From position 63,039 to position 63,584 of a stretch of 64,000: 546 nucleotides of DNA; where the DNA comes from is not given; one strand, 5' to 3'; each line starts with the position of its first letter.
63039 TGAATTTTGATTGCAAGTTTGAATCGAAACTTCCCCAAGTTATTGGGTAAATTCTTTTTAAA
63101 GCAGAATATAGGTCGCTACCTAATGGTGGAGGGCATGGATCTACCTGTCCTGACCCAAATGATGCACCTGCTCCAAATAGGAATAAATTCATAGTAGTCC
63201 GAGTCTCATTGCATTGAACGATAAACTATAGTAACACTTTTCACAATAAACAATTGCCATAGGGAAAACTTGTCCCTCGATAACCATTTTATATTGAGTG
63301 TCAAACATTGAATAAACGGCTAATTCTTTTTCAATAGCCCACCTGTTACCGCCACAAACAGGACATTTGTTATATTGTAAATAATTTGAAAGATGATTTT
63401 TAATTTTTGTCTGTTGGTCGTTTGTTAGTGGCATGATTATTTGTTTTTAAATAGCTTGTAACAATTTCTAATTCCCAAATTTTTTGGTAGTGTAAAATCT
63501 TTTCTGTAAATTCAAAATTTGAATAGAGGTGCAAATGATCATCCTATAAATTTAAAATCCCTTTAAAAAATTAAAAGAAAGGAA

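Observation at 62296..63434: Two-gene cassette: small 4-Cys zinc-ribbon protein coupled to a stand-alone SIR2-like protein, next to an IS256 element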

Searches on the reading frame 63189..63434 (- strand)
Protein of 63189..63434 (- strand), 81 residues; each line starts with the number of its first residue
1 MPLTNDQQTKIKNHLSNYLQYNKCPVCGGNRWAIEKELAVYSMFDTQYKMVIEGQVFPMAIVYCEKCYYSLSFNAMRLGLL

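Call 3: search_protein_families(library=pfam, proteins=[window:63189-63434:-], max_evalue=10)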
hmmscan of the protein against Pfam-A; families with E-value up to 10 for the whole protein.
window:63189-63434:- (81 aa): 9 families
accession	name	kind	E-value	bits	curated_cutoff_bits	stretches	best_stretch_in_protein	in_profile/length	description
PF14354.12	Lar_restr_allev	-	0.001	19.7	28.6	1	22-69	4-33/58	Restriction alleviation protein Lar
PF24292.1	DUF7479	-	0.0072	16.8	27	1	20-46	29-53/60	Domain of unknown function (DUF7479)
PF13945.11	NST1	-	0.026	15.1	25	1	23-48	146-169/193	Salt tolerance down-regulator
PF14634.12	zf-RING_5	-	0.04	14.3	27.9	1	13-28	27-42/43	zinc-RING finger domain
PF14447.12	Prok-RING_4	-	0.057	13.8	27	1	20-28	29-37/46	Prokaryotic RING finger family 4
PF23969.1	DUF7296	-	0.094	13.7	27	1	5-64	36-99/115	Domain of unknown function (DUF7296)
PF10262.15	Rdx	-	0.18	12.5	22.6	1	59-77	2-20/74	Rdx family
PF11781.13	Zn_ribbon_RRN7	-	0.23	11.6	27.1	1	23-34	6-17/32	Zinc-finger of RNA-polymerase I-specific TFIIB, Rrn7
PF14205.11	Cys_rich_KTR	-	3.2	8.1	25.5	0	23-30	5-12/54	Cysteine-rich KTR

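Call 4: search_protein_families(library=padloc, proteins=[window:63189-63434:-], max_evalue=10)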
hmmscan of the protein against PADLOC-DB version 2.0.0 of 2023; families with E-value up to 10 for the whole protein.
window:63189-63434:- (81 aa): 1 family
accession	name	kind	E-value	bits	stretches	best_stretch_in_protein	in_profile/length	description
PDLC01444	Cas10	-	0.036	10.9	1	6-71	256-290/605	CAS-III; effector_LS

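Call 5: search_protein_families(library=ncbifam, proteins=[window:63189-63434:-], max_evalue=10)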
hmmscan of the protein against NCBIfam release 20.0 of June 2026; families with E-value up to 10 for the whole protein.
window:63189-63434:- (81 aa): 3 families
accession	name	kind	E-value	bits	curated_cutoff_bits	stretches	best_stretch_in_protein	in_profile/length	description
TIGR03655.1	anti_R_Lar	subfamily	0.061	13.6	39.6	1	23-72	3-39/55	Lar family restriction alleviation protein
TIGR00340.1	zpr1_rel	hypoth_equivalog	0.14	11.7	117.95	1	24-70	1-37/163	zinc finger protein ZPR1 homolog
NF001503.0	PRK00349.1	equivalog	0.17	9.8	1147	1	6-40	391-424/943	excinuclease ABC subunit UvrA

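Call 7: find_homologous_proteins(query=window:63189-63434:-)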
Query window:63189-63434:- (81 aa): 5 proteins with E <= 0.001 among 5 candidates.
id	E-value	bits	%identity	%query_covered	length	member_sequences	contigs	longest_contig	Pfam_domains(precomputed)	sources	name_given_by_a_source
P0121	6.4e-50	184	100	100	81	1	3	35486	-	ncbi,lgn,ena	-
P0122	1.1e-41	158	86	100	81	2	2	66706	-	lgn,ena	-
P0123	1.3e-38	148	78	100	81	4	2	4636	-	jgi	jgi:predicted nucleic-acid-binding Zn-ribbon protein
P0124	7.5e-38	146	79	100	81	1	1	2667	-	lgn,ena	-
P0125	2.1e-35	138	77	100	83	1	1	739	-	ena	-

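Call 31: find_homologous_proteins(query=A2, max_evalue=0.001)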
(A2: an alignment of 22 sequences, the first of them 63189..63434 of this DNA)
Query A2 (22 sequences) (81 aa, profile of the alignment): 84 proteins with E <= 0.001 among 147 candidates.
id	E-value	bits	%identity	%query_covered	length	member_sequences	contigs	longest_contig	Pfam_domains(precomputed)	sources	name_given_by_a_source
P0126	1.1e-30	124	24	99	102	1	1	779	-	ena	-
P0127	1.4e-30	123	26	99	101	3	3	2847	-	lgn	-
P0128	1.8e-29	120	24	99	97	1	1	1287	-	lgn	-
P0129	2.1e-29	119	24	99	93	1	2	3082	-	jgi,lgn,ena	-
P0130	2.1e-29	119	21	99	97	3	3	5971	-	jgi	jgi:hypothetical protein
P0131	4.0e-29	118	24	99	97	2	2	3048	-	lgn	-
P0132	4.1e-29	118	26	99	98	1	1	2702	-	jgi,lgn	jgi:hypothetical protein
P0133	4.5e-29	118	20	99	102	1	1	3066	-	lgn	-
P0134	4.9e-29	118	20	99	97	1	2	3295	-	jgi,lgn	-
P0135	5.3e-29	118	20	99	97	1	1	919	-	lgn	-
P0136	5.9e-29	118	25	99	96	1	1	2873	-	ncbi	-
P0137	6.1e-29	118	23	99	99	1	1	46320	-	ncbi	-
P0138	6.2e-29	118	28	99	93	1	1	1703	-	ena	-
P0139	9.7e-29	117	26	99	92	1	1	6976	-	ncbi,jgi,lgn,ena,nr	ncbi:MAG: zinc ribbon domain-containing protein [Gammaproteobacteria bacterium]|nr:zinc ribbon domai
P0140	1.1e-28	117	25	99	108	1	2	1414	-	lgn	-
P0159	3.9e-27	112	28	99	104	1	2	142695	-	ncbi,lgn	-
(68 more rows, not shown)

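Call 46: predict_structure(alignment_id=A3)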
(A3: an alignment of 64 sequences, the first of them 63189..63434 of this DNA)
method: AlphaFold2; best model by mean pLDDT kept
length: 81 residues; sequences in the alignment: 64
mean_pLDDT: 93.1   pTM: 0.76
mean pLDDT of the five models: 93.1, 92.3, 92.1, 91.8, 91.8
residues with pLDDT >= 90: 71; 70-90: 10; 50-70: 0; < 50: 0
segments of 3 or more residues with pLDDT < 50: none
pLDDT, mean of each block of 10 residues (from residue 1): 93 89 92 95 93 92 97 94 87
secondary structure, 60 per line:
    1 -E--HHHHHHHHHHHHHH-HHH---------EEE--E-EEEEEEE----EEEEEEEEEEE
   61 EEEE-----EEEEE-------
elements in order: H5-18 E32-34 E39-45 E50-64 E70-74

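Call 50: fold_search(model_id=the predicted structure, library=pdb)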
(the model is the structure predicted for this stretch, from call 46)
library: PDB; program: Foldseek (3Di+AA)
matches with E <= 10: 364; with E <= 0.001: 0
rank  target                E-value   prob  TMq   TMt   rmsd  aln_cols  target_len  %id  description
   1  3ga8                  2.2e-01  0.57  0.32  0.37   5.0        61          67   20  Structure of the N-terminal domain of the E. coli protein MqsA (YgiT/b3021) (released 2010-01-12)
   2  6k0a_G                3.2e-01  0.51  0.35  0.25   6.4        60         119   13  cryo-EM structure of an archaeal Ribonuclease P (released 2019-06-19)
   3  3gn5_A                3.6e-01  0.54  0.33  0.22   5.0        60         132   18  Structure of the E. coli protein MqsA (YgiT/b3021) (released 2010-01-12)
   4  4c2m_I                4.3e-01  0.18  0.25  0.18  10.3        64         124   19  Structure of RNA polymerase I at 2.8 A resolution (released 2013-10-23)
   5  9a6n_B                4.9e-01  0.66  0.32  0.18   5.1        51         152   20  Integrative model of SOJ-NRDR by crosslinking MS and deep learning (released 2024-09-18)
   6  4c2m_X                5.6e-01  0.23  0.24  0.18   6.4        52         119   19  Structure of RNA polymerase I at 2.8 A resolution (released 2013-10-23)
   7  9gex_A                6.3e-01  0.51  0.32  0.18   6.0        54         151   13  Escherichia coli NrdR with unocuppied outer nucleotide-binding site (released 2026-02-18)
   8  7p37_A                7.1e-01  0.44  0.30  0.18   5.6        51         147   14  Streptomyces coelicolor ATP-loaded NrdR (released 2022-05-11)
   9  2zae_B                9.1e-01  0.33  0.32  0.27   5.8        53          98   13  Crystal structure of protein Ph1601p in complex with protein Ph1771p of archaeal ribonuclease P from Pyrococcus horiko (released 2008-10-14)
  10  6zj3_SP               9.1e-01  0.11  0.27  0.19  11.1        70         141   16  Cryo-EM structure of the highly atypical cytoplasmic ribosome of Euglena gracilis (released 2020-10-07)
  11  9v26_sy               1.2e+00  0.15  0.34  0.28  12.3        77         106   12  Cryo- EM structure of 75S ribosome with A/P- & P/E- tRNAs from Entamoeba histolytica bound to antibiotic paromomycin (released 2025-10-08)
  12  9v1j_sy               1.3e+00  0.08  0.28  0.20  12.1        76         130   12  Cryo- EM structure of small subunit (body) of 75S ribosome with P- tRNA from Entamoeba histolytica (released 2025-10-08)
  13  5z1p_A                1.3e+00  0.07  0.23  0.20  13.4        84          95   11  Structural basis of the improved sweetness and stability of the single-chain sweet-tasting protein monellin (MNEI) (released 2018-02-21)
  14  9myk_A                1.3e+00  0.05  0.23  0.21  20.1        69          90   14  A domain-swapped structure of QEVKG mutant of Monellin (released 2026-02-04)
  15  4qw2_A                1.3e+00  0.05  0.17  0.10  10.6        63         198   14  FMRP N-terminal domain (R138Q) (released 2014-12-03)
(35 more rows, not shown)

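Call 61: find_encoding_contigs(protein=P0159, flank=8000, max_places=2)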
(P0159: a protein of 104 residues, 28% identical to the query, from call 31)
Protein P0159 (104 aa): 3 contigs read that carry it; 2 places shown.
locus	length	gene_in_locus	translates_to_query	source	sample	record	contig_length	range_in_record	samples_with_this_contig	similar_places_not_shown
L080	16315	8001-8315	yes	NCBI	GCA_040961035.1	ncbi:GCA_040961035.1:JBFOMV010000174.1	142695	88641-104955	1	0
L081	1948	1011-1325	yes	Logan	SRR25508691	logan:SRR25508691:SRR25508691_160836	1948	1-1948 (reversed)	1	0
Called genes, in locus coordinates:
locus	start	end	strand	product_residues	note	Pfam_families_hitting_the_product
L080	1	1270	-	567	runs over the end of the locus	-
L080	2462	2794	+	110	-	PF00239:Resolvase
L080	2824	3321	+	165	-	PF00239:Resolvase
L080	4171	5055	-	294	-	PF13588:HSDR_N_2 (weak)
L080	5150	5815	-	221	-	-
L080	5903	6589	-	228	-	-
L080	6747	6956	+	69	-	-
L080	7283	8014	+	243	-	-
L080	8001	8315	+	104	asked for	-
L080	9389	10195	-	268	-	-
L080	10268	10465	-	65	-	-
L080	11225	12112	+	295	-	-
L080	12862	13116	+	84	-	PF00829:Ribosomal_L21p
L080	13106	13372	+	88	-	PF01016:Ribosomal_L27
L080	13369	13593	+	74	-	PF01197:Ribosomal_L31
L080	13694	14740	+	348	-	PF07136:DUF1385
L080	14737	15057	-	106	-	PF01502:PRA-CH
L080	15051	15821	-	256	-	PF00977:His_biosynth, PF01207:Dus (weak)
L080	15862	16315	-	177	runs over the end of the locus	PF01923:Cob_adeno_trans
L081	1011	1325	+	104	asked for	-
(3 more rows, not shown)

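Call 72: fold_search(model_id=the predicted structure, library=viral)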
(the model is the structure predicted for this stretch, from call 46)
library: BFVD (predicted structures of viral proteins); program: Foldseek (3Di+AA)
matches with E <= 10: 928; with E <= 0.001: 0
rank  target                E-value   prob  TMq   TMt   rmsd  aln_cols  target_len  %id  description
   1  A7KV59                6.7e-03  0.97  0.31  0.31  11.8        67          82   19  (no name in the UniProt tables at hand)
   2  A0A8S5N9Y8            7.5e-03  0.98  0.34  0.34   9.4        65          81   14  Transcription factor IIS-like protein [Siphoviridae sp. ctu3K14]
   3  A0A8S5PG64            2.8e-02  0.97  0.39  0.37   9.4        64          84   14  Putative zinc binding domain [Siphoviridae sp. cthL03]
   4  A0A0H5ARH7            3.2e-02  0.97  0.48  0.45  10.3        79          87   14  (no name in the UniProt tables at hand)
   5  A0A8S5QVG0            4.6e-02  0.98  0.37  0.53   4.8        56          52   14  Transcriptional regulator [Siphoviridae sp. ctzSN25]
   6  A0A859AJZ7            4.6e-02  0.93  0.35  0.38   9.6        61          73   15  (no name in the UniProt tables at hand)
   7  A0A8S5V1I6            4.9e-02  0.99  0.40  0.49   4.1        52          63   17  Uncharacterized protein [Myoviridae sp. ctJ2i1]
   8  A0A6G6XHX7            5.5e-02  1.00  0.49  0.62   2.6        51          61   20  Uncharacterized protein [Arthrobacter phage Shoya]
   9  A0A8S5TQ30            8.0e-02  0.92  0.38  0.41   8.1        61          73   16  InsA N-terminal domain [Myoviridae sp. ctCXW4]
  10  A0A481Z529            8.0e-02  0.66  0.32  0.20   9.6        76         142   13  Transcription factor S-II [Pithovirus LCPAC104]
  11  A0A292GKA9            8.0e-02  0.30  0.22  0.16  11.2        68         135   12  (no name in the UniProt tables at hand)
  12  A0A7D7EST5            8.5e-02  0.80  0.30  0.21   5.4        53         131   23  (no name in the UniProt tables at hand)
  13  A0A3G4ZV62            9.7e-02  0.30  0.24  0.17   9.6        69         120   17  Transcription elongation factor TFIIS (Fragment) [Edafosvirus sp.]
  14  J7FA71                1.0e-01  0.96  0.45  0.34   4.5        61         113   15  Uncharacterized protein [Agrobacterium phage 7-7-1]
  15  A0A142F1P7            1.1e-01  0.84  0.37  0.44   4.6        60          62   15  Uncharacterized protein [Bacillus phage Mgbh1]
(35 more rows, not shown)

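Call 88: find_related_loci(query=A6, collection=metagenome_contigs, flank=2500)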
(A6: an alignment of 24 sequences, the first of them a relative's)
Query A6 (102 aa) in metagenome_contigs; peptide patterns used: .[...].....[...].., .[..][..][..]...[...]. (x = any residue, [..] = any of these).
81 stretches matched a pattern; 22 encode a relative of the query (tblastn E <= 1e-3); 22 distinct loci.
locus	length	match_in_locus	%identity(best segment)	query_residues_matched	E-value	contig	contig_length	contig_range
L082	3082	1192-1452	75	1-87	4e-46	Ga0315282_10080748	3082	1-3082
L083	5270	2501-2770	73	1-90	5e-46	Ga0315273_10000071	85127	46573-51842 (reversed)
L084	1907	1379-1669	64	1-97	1e-45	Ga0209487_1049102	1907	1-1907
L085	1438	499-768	62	1-90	1e-43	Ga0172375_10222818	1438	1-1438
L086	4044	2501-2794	59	1-98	6e-41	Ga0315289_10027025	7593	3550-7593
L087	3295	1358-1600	68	1-81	7e-41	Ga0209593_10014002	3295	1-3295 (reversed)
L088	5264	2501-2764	63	1-88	1e-40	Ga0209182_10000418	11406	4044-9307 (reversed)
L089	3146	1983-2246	63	1-88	1e-40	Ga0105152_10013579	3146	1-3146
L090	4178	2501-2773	57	1-91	4e-40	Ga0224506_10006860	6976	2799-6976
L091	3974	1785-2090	49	1-100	1e-37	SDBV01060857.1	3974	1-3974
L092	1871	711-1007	54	1-99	3e-37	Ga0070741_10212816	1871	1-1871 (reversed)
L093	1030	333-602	53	1-90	1e-37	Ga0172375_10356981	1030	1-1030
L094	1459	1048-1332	54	1-95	9e-37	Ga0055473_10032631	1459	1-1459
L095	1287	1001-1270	54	1-90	5e-36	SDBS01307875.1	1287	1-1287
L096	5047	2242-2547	48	1-102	5e-35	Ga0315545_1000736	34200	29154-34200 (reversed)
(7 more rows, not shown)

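Call 99: search_protein_families(library=padloc, alignment_id=A3, max_evalue=0.01)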
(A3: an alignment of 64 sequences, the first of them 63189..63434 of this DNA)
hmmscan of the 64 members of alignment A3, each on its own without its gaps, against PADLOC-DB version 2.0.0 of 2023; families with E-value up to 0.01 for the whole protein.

A. member 1, window:63189-63434:- (81 aa): 0 families

B. families by the number of members that match (of 64 scanned): 0 families

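Call 101: search_dna_similar(query=window:63189-63434:-, collection=phages, mode=protein, max_evalue=0.01, max_rows=10)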
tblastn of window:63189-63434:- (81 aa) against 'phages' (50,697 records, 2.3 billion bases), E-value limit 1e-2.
No match.
